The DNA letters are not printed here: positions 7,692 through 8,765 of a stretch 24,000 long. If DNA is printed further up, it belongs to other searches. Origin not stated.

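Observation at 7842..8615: Heliorhodopsin-family gene with Schiff-base Lys and counterion Glu intact, in a haloarchaeal-type chromosome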

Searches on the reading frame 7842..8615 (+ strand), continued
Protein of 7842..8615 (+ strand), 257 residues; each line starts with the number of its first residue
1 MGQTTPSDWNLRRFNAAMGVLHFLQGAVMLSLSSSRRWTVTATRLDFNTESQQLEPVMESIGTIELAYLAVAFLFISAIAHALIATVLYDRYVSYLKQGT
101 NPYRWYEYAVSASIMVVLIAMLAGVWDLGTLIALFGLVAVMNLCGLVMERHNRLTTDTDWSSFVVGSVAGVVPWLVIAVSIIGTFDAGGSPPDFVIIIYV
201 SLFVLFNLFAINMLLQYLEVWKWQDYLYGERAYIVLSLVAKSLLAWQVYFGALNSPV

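Call 60: predict_structure(alignment_id=A1)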
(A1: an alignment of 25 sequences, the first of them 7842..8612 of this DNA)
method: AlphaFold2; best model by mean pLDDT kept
length: 257 residues; sequences in the alignment: 25
mean_pLDDT: 74.6   pTM: 0.66
mean pLDDT of the five models: 74.6, 69.8, 65.9, 64.6, 62.7
residues with pLDDT >= 90: 2; 70-90: 188; 50-70: 59; < 50: 8
segments of 3 or more residues with pLDDT < 50: 1-3, 222-225
pLDDT, mean of each block of 10 residues (from residue 1): 56 82 86 72 85 85 78 83 82 67 58 79 79 86 77 71 76 83 78 77 73 64 51 67 77 63
secondary structure, 60 per line:
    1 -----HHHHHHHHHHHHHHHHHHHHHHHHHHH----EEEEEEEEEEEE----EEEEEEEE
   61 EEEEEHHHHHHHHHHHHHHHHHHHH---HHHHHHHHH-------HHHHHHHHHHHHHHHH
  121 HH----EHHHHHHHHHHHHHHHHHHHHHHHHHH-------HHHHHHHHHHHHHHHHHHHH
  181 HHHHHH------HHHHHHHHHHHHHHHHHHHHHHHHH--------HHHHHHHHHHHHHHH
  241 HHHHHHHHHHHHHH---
elements in order: H6-32 E37-48 E53-65 H66-85 H89-97 H105-122 H128-153 H161-186 H193-217 H226-254

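Call 62: fold_search(model_id=the predicted structure, library=pdb)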
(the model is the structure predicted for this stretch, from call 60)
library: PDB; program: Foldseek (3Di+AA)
matches with E <= 10: 584; with E <= 0.001: 11
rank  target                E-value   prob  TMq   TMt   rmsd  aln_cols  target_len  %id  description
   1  6is6                  9.9e-22  1.00  0.86  0.88   2.0       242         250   52  Crystal structure of Thermoplasmatales archaeon heliorhodopsin (released 2019-09-25)
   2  7clj                  1.1e-21  1.00  0.86  0.89   2.1       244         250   52  Crystal structure of Thermoplasmatales archaeon heliorhodopsin E108D mutant (released 2020-09-02)
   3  7u55                  2.4e-21  1.00  0.84  0.88   2.4       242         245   52  Crystal structure of Thermoplasmatales archaeon heliorhodopsin at pH 4.5 (released 2022-09-07)
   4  6su4_A                2.9e-14  1.00  0.80  0.80   3.3       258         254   38  Crystal structure of the 48C12 heliorhodopsin in the blue form at pH 4.3 (released 2019-12-11)
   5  6su3_X                4.5e-14  1.00  0.79  0.79   3.1       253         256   37  Crystal structure of the 48C12 heliorhodopsin in the violet form at pH 8.8 (released 2019-12-11)
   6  6su4_X                6.6e-14  1.00  0.82  0.82   3.1       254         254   37  Crystal structure of the 48C12 heliorhodopsin in the blue form at pH 4.3 (released 2019-12-11)
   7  6su3_A                1.7e-13  1.00  0.82  0.83   3.2       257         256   36  Crystal structure of the 48C12 heliorhodopsin in the violet form at pH 8.8 (released 2019-12-11)
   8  6uh3_A                3.7e-13  1.00  0.82  0.85   3.1       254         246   37  Crystal structure of bacterial heliorhodopsin 48C12 (released 2019-12-04)
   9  9ljj_A                3.9e-13  1.00  0.79  0.81   3.2       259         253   38  cryo-EM structure of a nanobody bound heliorhodopsin (released 2025-02-12)
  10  6uh3_B                8.4e-13  1.00  0.82  0.86   3.0       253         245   37  Crystal structure of bacterial heliorhodopsin 48C12 (released 2019-12-04)
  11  6gyh                  8.3e-04  1.00  0.55  0.62   7.4       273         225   16  Crystal structure of the light-driven proton pump Coccomyxa subellipsoidea Rhodopsin CsR (released 2019-03-27)
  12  4tl3_A                2.3e-03  1.00  0.54  0.63   6.7       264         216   15  Mechanistic insights from the crystal structure of an inward proton-transporting Anabaena sensory rhodopsin mutant (released 2014-07-16)
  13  5azd_B                3.6e-03  1.00  0.59  0.60   5.0       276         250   13  Crystal structure of thermophilic rhodopsin. (released 2016-04-27)
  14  4tl3_B                4.0e-03  1.00  0.53  0.61   6.9       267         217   14  Mechanistic insights from the crystal structure of an inward proton-transporting Anabaena sensory rhodopsin mutant (released 2014-07-16)
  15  7bmh_B                4.2e-03  1.00  0.54  0.57  18.5       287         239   11  Crystal structure of a light-driven proton pump LR (Mac) from Leptosphaeria maculans (released 2021-07-07)
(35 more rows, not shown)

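Call 64: find_encoding_contigs(protein=P0002, flank=6000, max_places=2)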
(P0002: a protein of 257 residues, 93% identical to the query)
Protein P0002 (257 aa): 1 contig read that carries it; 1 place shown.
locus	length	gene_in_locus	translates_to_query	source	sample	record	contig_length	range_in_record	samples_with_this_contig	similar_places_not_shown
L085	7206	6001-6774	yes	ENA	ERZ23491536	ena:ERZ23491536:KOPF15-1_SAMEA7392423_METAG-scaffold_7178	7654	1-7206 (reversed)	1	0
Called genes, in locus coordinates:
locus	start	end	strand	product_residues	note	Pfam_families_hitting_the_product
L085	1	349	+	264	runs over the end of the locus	?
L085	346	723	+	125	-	-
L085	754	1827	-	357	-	PF07731:Cu-oxidase_2, PF07732:Cu-oxidase_3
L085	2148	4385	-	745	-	PF00324:AA_permease, PF03222:Trp_Tyr_perm (weak), PF13520:AA_permease_2, PF00582:Usp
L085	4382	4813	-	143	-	PF00582:Usp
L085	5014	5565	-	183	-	PF02457:DAC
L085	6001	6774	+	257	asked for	PF18761:Heliorhodopsin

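Call 65: find_encoding_contigs(protein=P0004, flank=6000, max_places=2)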
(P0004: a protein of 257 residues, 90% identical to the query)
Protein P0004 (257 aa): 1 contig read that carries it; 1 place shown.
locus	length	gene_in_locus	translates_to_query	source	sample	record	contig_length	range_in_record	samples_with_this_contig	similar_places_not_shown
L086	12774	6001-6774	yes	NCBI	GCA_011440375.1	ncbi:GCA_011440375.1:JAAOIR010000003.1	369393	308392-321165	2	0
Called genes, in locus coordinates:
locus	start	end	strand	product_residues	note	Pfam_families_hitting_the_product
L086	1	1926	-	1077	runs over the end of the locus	PF12705:PDDEXK_1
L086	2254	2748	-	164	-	PF04214:DUF411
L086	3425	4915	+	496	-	PF00171:Aldedh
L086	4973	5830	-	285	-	PF23023:Anti-Pycsar_Apyc1, PF00753:Lactamase_B, PF12706:Lactamase_B_2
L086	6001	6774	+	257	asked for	PF18761:Heliorhodopsin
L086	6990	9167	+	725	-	PF00122:E1-E2_ATPase, PF00702:Hydrolase, PF12710:HAD (weak)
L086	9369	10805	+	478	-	PF01425:Amidase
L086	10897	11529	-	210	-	-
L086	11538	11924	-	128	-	PF09851:SHOCT (weak)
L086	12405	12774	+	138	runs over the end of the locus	PF03625:DUF302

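Call 66: find_encoding_contigs(protein=P0006, flank=6000, max_places=2)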
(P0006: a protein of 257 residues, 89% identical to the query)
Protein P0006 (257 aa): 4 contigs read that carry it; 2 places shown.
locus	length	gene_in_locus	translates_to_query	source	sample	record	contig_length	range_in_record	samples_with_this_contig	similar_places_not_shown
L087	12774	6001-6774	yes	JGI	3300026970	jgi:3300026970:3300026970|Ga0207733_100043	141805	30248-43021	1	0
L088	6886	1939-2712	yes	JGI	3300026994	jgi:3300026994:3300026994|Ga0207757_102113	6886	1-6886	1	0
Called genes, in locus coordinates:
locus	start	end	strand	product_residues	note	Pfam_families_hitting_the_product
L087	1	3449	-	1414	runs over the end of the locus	PF02384:N6_Mtase (faint), PF20473:MmeI_Mtase (weak), PF07669:Eco57I, PF12950:TaqI_C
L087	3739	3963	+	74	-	PF19701:DUF6199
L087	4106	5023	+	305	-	PF00005:ABC_tran, PF13304:AAA_21, PF13732:DrrA1-3_C (weak)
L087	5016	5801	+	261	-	PF12679:ABC2_membrane_2, PF10920:DUF2705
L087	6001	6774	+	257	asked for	PF18761:Heliorhodopsin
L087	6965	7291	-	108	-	PF13183:Fer4_8 (faint), PF12797:Fer4_2 (faint), PF12837:Fer4_6 (faint), PF13237:Fer4_10 (weak), PF14697:Fer4_21 (weak), PF12838:Fer4_7 (weak), PF13187:Fer4_9, PF00037:Fer4, +1 more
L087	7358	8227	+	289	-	PF01040:UbiA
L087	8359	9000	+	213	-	PF23365:DUF7090, PF24336:DUF7504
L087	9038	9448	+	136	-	PF13380:CoA_binding_2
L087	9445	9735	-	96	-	PF19111:DUF5798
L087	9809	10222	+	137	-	PF24416:DUF7548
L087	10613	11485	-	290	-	PF00924:MS_channel_2nd, PF21082:MS_channel_3rd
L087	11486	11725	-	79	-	PF01985:CRS1_YhbY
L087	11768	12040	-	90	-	PF04032:Rpr2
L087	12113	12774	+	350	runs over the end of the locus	PF13439:Glyco_transf_4, PF13579:Glyco_trans_4_4, PF00534:Glycos_transf_1, PF13692:Glyco_trans_1_4, PF13524:Glyco_trans_1_2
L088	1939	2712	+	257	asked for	PF18761:Heliorhodopsin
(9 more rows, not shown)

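Call 68: search_protein_families(library=pfam, proteins=[L001:2970-4409:-, L001:4454-5269:-, L001:6531-7175:-, L001:9061-9504:-, L001:10431-11306:+, L056:3559-4482:+, L056:4751-5614:+, L056:6462-6887:-, L056:7081-7788:-, L056:8937-9734:-], max_evalue=0.001)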
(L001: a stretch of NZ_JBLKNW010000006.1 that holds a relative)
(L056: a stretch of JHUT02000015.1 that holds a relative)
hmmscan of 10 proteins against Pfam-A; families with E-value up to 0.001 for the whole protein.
L001:2970-4409:- (480 aa): 1 family
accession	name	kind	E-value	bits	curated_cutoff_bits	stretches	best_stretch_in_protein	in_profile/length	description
PF00501.34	AMP-binding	-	3.9e-06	26.4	29.9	1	211-308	235-351/384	AMP-binding enzyme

L001:4454-5269:- (272 aa): 3 families
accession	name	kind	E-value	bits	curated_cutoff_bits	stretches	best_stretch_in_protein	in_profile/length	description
PF00753.33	Lactamase_B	-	7.8e-29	101.5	22.7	1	51-260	4-196/196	Metallo-beta-lactamase superfamily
PF12706.13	Lactamase_B_2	-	0.00024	21.2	27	1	82-128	22-68/200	Beta-lactamase superfamily domain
PF19583.5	ODP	-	0.00097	19.5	27.2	0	53-122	3-72/194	ODP family beta lactamase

L001:6531-7175:- (215 aa): 0 families

L001:9061-9504:- (148 aa): 1 family
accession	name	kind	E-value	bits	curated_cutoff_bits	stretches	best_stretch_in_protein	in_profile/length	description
PF19638.4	DUF6141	-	2.6e-05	24.5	27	1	49-144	70-158/164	Family of unknown function (DUF6141)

L001:10431-11306:+ (292 aa): 1 family
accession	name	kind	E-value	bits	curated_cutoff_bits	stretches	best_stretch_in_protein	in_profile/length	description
PF02424.20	ApbE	-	7.5e-34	117.9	25.6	1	41-272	13-265/266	ApbE family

L056:3559-4482:+ (308 aa): 0 families

L056:4751-5614:+ (288 aa): 0 families

L056:6462-6887:- (142 aa): 1 family
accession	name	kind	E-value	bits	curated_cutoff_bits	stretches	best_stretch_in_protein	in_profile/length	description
PF06271.18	RDD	-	3.7e-18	66.6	24.1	1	16-134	4-136/137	RDD family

L056:7081-7788:- (236 aa): 1 family
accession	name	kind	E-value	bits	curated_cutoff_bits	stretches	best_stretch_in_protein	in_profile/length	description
PF20108.4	DUF6498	-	0.0002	21.1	23.7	1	27-200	16-173/207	Family of unknown function (DUF6498)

L056:8937-9734:- (266 aa): 1 family
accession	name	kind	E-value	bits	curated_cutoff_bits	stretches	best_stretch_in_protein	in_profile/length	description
PF04250.19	DUF429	-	1.7e-41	142.7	23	1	7-243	1-213/214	Protein of unknown function (DUF429)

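Call 69: search_protein_families(library=pfam, proteins=[L002:4173-4973:+, L002:5571-6086:-, L002:6793-7809:+, L002:9232-10206:+, L002:10507-10830:-, L003:4665-6056:-, L003:6412-7434:+, L003:8831-9616:-, L003:9659-10432:-, L056:11044-11856:+], max_evalue=0.001)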
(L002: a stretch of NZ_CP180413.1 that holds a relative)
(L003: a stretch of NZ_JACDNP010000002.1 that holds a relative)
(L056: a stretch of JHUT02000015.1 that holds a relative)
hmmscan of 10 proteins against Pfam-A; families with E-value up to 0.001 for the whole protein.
L002:4173-4973:+ (267 aa): 1 family
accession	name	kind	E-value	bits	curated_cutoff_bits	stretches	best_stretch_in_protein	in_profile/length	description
PF00136.26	DNA_pol_B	-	4.9e-05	22.7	23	1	57-205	289-452/453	DNA polymerase family B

L002:5571-6086:- (172 aa): 3 families
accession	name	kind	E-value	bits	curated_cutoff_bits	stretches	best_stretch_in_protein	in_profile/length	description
PF13412.12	HTH_24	-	4.2e-12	45.9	21.9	1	16-63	1-47/48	Winged helix-turn-helix DNA-binding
PF13404.12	HTH_AsnC-type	-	1.3e-10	41.4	27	1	16-58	1-42/42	AsnC-type helix-turn-helix domain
PF08279.18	HTH_11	-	0.00022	21.5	25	1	23-62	5-44/55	HTH domain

L002:6793-7809:+ (339 aa): 2 families
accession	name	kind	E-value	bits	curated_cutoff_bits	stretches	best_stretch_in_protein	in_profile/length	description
PF01769.21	MgtE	-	7.4e-22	78.4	27.6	1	215-333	2-124/125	Divalent cation transporter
PF00571.33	CBS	-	2e-10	41.3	24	1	91-144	3-56/57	CBS domain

L002:9232-10206:+ (325 aa): 0 families

L002:10507-10830:- (108 aa): 0 families

L003:4665-6056:- (464 aa): 9 families
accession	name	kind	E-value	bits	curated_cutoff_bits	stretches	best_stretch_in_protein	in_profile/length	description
PF00004.35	AAA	-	1e-40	139.6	21.2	1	255-386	1-130/131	ATPase family associated with various cellular activities (AAA)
PF05496.18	RuvB_N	-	1.2e-05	25.6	27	1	254-325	35-98/159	Holliday junction DNA helicase RuvB P-loop domain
PF07728.20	AAA_5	-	0.0001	22.7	22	1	255-367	2-125/139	AAA domain (dynein-related subfamily)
PF13401.12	AAA_22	-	0.00014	22.7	27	0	255-340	8-104/130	AAA domain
PF13173.12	AAA_14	-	0.00023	21.6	27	1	255-365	5-101/129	AAA domain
PF13191.12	AAA_16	-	0.00036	21.5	32.6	0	253-350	25-123/167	AAA ATPase domain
PF13671.12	AAA_33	-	0.00063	20.5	27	0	256-367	3-82/143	AAA domain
PF07724.20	AAA_2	-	0.00067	20.2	27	0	256-346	7-101/166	AAA domain (Cdc48 subfamily)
PF20720.3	nSTAND3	-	0.00071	19.7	27.2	0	252-380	17-126/155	Novel STAND NTPase 3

L003:6412-7434:+ (341 aa): 6 families
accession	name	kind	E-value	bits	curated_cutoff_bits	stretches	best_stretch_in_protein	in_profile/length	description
PF20434.5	BD-FAE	-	6.3e-51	173.4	26.8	1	38-264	1-215/215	BD-FAE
PF07859.19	Abhydrolase_3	-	1.4e-20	74.4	25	2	109-283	41-208/210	alpha/beta hydrolase fold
PF00326.27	Peptidase_S9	-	1.6e-13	51.1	22.6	1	189-289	91-195/213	Prolyl oligopeptidase family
PF00135.34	COesterase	-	5.8e-11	42.5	27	2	118-154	162-198/515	Carboxylesterase family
PF02129.25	Peptidase_S15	-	0.0001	22.6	23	0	113-170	73-128/262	X-Pro dipeptidyl-peptidase (S15 family)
PF01738.24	DLH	-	0.00082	19.5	21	0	180-289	115-194/217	Dienelactone hydrolase family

L003:8831-9616:- (262 aa): 0 families

L003:9659-10432:- (258 aa): 0 families

L056:11044-11856:+ (271 aa): 1 family
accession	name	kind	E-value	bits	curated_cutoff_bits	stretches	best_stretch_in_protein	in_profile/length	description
PF04434.22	SWIM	-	4.6e-05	23.3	19.6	1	49-84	1-37/38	SWIM zinc finger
